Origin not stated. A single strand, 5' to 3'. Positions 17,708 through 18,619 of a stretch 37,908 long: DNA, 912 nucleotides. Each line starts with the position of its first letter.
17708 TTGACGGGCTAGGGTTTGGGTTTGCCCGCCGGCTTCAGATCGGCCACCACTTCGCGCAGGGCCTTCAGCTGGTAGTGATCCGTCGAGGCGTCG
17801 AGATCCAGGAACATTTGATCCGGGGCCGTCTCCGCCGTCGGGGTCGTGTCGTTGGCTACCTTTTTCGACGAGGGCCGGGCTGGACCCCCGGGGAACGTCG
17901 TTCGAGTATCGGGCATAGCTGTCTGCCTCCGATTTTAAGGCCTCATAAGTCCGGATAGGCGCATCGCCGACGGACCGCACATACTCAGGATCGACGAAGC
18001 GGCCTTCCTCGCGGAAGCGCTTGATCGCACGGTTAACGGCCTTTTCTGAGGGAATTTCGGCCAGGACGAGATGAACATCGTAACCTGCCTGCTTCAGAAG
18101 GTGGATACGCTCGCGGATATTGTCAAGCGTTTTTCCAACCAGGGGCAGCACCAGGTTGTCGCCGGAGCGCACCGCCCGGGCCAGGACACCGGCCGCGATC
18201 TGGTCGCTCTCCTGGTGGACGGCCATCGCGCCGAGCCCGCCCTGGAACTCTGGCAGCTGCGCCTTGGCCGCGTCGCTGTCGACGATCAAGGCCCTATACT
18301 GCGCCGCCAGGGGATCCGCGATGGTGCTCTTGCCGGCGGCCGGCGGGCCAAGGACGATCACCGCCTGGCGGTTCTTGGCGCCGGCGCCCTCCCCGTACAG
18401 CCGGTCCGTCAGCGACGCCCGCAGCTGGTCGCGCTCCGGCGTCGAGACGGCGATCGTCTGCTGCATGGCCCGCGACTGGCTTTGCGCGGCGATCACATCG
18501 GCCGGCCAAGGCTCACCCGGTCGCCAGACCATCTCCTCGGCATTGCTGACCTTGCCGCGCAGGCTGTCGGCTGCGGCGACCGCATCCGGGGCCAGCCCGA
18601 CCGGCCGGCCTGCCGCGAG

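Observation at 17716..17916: Reading-frame anomaly or embedded ORF inside the 1045-aa ejection-protein gene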

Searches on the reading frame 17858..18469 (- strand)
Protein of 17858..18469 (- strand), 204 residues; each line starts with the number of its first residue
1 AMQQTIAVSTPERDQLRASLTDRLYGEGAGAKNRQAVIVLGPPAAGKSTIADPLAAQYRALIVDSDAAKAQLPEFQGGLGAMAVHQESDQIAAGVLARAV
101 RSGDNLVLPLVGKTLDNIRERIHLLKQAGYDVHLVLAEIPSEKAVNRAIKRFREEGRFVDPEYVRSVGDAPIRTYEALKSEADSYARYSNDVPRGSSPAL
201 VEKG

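Call 18: find_related_loci(query=A1, collection=viral_contigs, flank=3000)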
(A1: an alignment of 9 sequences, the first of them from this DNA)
Query A1 (204 aa) in viral_contigs; peptide patterns used: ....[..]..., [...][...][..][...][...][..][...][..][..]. (x = any residue, [..] = any of these).
599 stretches matched a pattern (row limit reached: there are more); 177 encode a relative of the query (tblastn E <= 1e-3); the best 80 are kept; 80 distinct loci.
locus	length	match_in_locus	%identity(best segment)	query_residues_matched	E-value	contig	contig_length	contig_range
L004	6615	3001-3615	69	1-203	6e-92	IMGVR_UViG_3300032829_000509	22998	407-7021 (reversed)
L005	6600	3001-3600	51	4-203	5e-60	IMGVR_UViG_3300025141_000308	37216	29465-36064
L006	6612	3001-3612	52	1-201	4e-60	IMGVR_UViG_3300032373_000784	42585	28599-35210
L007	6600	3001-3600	51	4-203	5e-60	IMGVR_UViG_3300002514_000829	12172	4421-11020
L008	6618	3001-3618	49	1-201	1e-56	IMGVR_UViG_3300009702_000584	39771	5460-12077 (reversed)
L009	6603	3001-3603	49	5-201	2e-56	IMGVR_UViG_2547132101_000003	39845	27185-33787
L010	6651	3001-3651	48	5-202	4e-55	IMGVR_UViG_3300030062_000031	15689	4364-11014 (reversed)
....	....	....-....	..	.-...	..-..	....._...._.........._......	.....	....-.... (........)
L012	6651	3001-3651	48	5-202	3e-55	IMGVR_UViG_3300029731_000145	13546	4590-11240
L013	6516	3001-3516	51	25-191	8e-50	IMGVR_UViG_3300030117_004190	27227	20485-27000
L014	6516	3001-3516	51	25-191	8e-50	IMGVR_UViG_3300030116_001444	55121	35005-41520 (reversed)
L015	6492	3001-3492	51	25-186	1e-48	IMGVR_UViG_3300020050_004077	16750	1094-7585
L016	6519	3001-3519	46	32-204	1e-47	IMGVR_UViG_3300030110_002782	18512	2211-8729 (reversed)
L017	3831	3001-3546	49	20-194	2e-47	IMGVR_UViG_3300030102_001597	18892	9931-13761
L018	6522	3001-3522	47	32-201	1e-46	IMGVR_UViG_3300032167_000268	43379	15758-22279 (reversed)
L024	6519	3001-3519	48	32-202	3e-46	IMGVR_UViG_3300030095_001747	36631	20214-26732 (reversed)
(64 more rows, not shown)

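Call 33: search_dna_similar(query=L024:2950-3792:+, collection=phages, mode=protein, max_rows=40)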
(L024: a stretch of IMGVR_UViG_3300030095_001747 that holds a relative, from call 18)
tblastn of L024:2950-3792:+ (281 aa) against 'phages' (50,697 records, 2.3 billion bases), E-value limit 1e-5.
Records with a match: 16; places in all: 16; records where one place covers at least 80% of the query: 0.
Best place of each record, by identity: <60% 16.
By first word of the organism name: Haloarcula 6; Bacteroides 5; Cyanophage 3; Halovirus 2.
By host as written in the record: Haloarcula californiae 5; Haloarcula vallismortis 3; Bacteroides thetaiotaomicron VPI-5487 1; Bacteroides thetaiotaomicron VPI-5488 1; Bacteroides thetaiotaomicron VPI-5489 1; - 1; Prochlorococcus MIT9313 1; Prochlorococcus marinus str. MIT 9313 1; and 2 more.
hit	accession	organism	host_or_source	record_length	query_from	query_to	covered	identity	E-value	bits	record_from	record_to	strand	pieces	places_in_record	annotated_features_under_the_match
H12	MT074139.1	Bacteroides phage DAC19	Bacteroides thetaiotaomicron VPI-5487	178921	22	189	60%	31.5%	2e-14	79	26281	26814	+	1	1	hypothetical protein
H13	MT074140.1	Bacteroides phage DAC20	Bacteroides thetaiotaomicron VPI-5488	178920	22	189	60%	31.5%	2e-14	79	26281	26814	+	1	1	hypothetical protein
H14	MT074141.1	Bacteroides phage DAC22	Bacteroides thetaiotaomicron VPI-5489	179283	22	189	60%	31.5%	2e-14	79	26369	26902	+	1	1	hypothetical protein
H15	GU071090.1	Cyanophage PSS2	-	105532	27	179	54%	34.1%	5e-11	69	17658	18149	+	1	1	predicted protein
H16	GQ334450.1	Cyanophage PSS2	Prochlorococcus MIT9313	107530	27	179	54%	34.1%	5e-11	69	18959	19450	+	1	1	minor head protein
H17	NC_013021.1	Cyanophage PSS2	Prochlorococcus marinus str. MIT 9313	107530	27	179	54%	34.1%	5e-11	69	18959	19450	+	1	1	head morphogenesis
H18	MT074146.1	Bacteroides phage SJC03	Bacteroides thetaiotaomicron VPI-5494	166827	17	189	62%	30.1%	1e-14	80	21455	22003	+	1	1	hypothetical protein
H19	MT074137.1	Bacteroides phage DAC16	Bacteroides thetaiotaomicron VPI-5485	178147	17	189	62%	30.1%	3e-13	75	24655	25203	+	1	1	hypothetical protein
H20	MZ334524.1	Haloarcula virus HCTV-16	Haloarcula californiae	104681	24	168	52%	30.2%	2e-10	67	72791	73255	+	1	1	zeta toxin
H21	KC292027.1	Halovirus HCTV-5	Haloarcula californiae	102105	24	166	51%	29.1%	8e-11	68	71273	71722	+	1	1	114: zeta toxin and ParB nuclease domain protein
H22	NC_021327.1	Halovirus HCTV-5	Haloarcula californiae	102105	24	166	51%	29.1%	8e-11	68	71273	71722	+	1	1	114: zeta toxin and ParB nuclease domain protein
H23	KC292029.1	Haloarcula californiae tailed virus 1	Haloarcula californiae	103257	24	168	52%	28.2%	5e-10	66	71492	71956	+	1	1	109: zeta toxin domain protein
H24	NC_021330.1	Haloarcula californiae tailed virus 1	Haloarcula californiae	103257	24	168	52%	28.2%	5e-10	66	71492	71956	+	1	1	109: zeta toxin domain protein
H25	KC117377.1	Haloarcula vallismortis tailed virus 1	Haloarcula vallismortis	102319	24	166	51%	28.5%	1e-9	65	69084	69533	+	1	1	115: zeta toxin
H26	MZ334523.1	Haloarcula virus HVTV-2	Haloarcula vallismortis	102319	24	166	51%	28.5%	1e-9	65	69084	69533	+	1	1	zeta toxin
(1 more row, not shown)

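Call 63: get_annotated_region(hit=H16, flank=1500)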
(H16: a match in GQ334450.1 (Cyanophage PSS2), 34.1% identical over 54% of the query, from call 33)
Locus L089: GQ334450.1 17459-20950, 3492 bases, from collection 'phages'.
description: Cyanophage PSS2, complete genome.
organism: Cyanophage PSS2 (NCBI taxid 658401)
taxonomy: Viruses; Duplodnaviria; Heunggongvirae; Uroviricota; Caudoviricetes
host: Prochlorococcus MIT9313; source: water at 83 meters depth from Atlantic Ocean continental slope water column; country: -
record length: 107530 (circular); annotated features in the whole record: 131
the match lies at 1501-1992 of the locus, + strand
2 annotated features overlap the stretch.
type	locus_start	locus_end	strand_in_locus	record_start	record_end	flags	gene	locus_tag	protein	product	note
CDS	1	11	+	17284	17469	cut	-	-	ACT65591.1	hypothetical protein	-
CDS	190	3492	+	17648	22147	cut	-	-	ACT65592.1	minor head protein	-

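Call 64: get_annotated_region(hit=H12, flank=1500)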
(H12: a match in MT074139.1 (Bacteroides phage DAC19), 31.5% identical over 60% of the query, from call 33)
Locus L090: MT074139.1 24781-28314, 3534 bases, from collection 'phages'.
description: Bacteroides phage DAC19, complete genome.
organism: Bacteroides phage DAC19 (NCBI taxid 2710498)
taxonomy: Viruses; Duplodnaviria; Heunggongvirae; Uroviricota; Caudoviricetes
host: Bacteroides thetaiotaomicron VPI-5487; source: primary sewage effluent collected as it entered a drainage canal; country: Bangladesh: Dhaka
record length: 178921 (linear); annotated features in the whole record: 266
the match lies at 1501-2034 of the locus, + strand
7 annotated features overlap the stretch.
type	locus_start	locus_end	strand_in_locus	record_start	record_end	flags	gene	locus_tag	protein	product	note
CDS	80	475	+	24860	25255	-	-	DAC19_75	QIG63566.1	hypothetical protein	-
CDS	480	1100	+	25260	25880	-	-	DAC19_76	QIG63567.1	hypothetical protein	-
CDS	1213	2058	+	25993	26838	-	-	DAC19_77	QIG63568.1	hypothetical protein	-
CDS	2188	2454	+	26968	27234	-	-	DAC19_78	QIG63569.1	hypothetical protein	-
CDS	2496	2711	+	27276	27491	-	-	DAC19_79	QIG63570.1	hypothetical protein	-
CDS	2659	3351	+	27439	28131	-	-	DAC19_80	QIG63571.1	hypothetical protein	-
CDS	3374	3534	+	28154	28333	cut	-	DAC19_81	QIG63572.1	hypothetical protein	-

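Call 73: find_related_loci(query=A1, collection=genome_contigs, flank=1500)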
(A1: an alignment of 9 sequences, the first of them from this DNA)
Query A1 (204 aa) in genome_contigs; peptide patterns used: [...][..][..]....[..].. (x = any residue, [..] = any of these).
262 stretches matched a pattern; 23 encode a relative of the query (tblastn E <= 1e-3); 23 distinct loci.
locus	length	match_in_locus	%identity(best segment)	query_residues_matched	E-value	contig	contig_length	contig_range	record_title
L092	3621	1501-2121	50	1-204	9e-63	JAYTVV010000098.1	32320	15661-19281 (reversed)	MAG: Geobacteraceae bacterium isolate GFS_5743 GFS_5743_97, whole genome shotgun sequence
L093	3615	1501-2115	52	1-202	3e-61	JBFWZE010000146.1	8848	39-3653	MAG: Dehalococcoidia bacterium isolate CA_2019_TPBS_180 NODE_30544_length_8848_cov_6.649925_TPBS, whole genome shotgun s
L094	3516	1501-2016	59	32-202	1e-60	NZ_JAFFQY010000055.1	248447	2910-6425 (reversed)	Roseococcus thiosulfatophilus strain RB-3 contig.5.lin, whole genome shotgun sequence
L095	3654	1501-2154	48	5-203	7e-60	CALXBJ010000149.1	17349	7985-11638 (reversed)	MAG: uncultured Pygmaiobacter sp. isolate E09__bin350 genome assembly, contig: E09__k127_6169703, whole genome shotgun s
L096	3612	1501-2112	50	5-202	3e-57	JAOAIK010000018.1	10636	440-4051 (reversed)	MAG: Roseococcus sp. isolate SKW89 k141_962386, whole genome shotgun sequence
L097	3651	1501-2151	48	5-202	6e-56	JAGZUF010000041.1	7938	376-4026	MAG: Oscillospiraceae bacterium isolate L1_007_365G1_dasL1_007_365G1_maxbin2.maxbin.026sta_sub L1_007_365G1_scaffold_276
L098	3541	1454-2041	45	2-196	7e-48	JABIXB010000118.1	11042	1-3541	MAG: Rhodospirillaceae bacterium isolate SI073_bin108 k141_1096139, whole genome shotgun sequence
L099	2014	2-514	47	36-203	7e-47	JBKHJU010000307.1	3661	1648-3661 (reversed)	MAG: Longimicrobiales bacterium isolate D5M12_17 NODE_14943_length_3661_cov_5.515252, whole genome shotgun sequence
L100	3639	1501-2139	41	3-203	7e-46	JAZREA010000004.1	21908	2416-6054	MAG: Clostridia bacterium isolate T1900045502_YK20190196.MAGScoT_cleanbin_000001 SGB_7508_k141_899374, whole genome shot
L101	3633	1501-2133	39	10-202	1e-43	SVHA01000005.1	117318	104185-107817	MAG: Clostridiales bacterium isolate SIG372 NODE_3739_length_117318_cov_5.144934, whole genome shotgun sequence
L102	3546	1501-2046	46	23-202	3e-43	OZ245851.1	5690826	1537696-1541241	MAG: Alphaproteobacteria bacterium isolate f9579e00-a57b-4436-9f3a-59dce60a56f0 genome assembly, chromosome: 1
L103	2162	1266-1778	46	34-202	7e-41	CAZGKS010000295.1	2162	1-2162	MAG TPA_asm: uncultured Methylobacterium sp. isolate SRP296810_co1_350 genome assembly, contig: NODE_82967_length_2162_c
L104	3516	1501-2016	41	33-202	6e-33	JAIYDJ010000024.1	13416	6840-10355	MAG: Rhodobacter sp. isolate H1_MAG_00031 pond_H1_MAG_00031_000000000101, whole genome shotgun sequence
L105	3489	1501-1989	34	35-186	1e-22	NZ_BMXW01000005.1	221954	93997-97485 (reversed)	Shewanella fodinae strain KCTC 22506 sequence05, whole genome shotgun sequence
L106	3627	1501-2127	54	2-203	6e-67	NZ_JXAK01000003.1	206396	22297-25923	Gordoniibacillus kamchatkensis strain VKM B-2647 B-2647_003, whole genome shotgun sequence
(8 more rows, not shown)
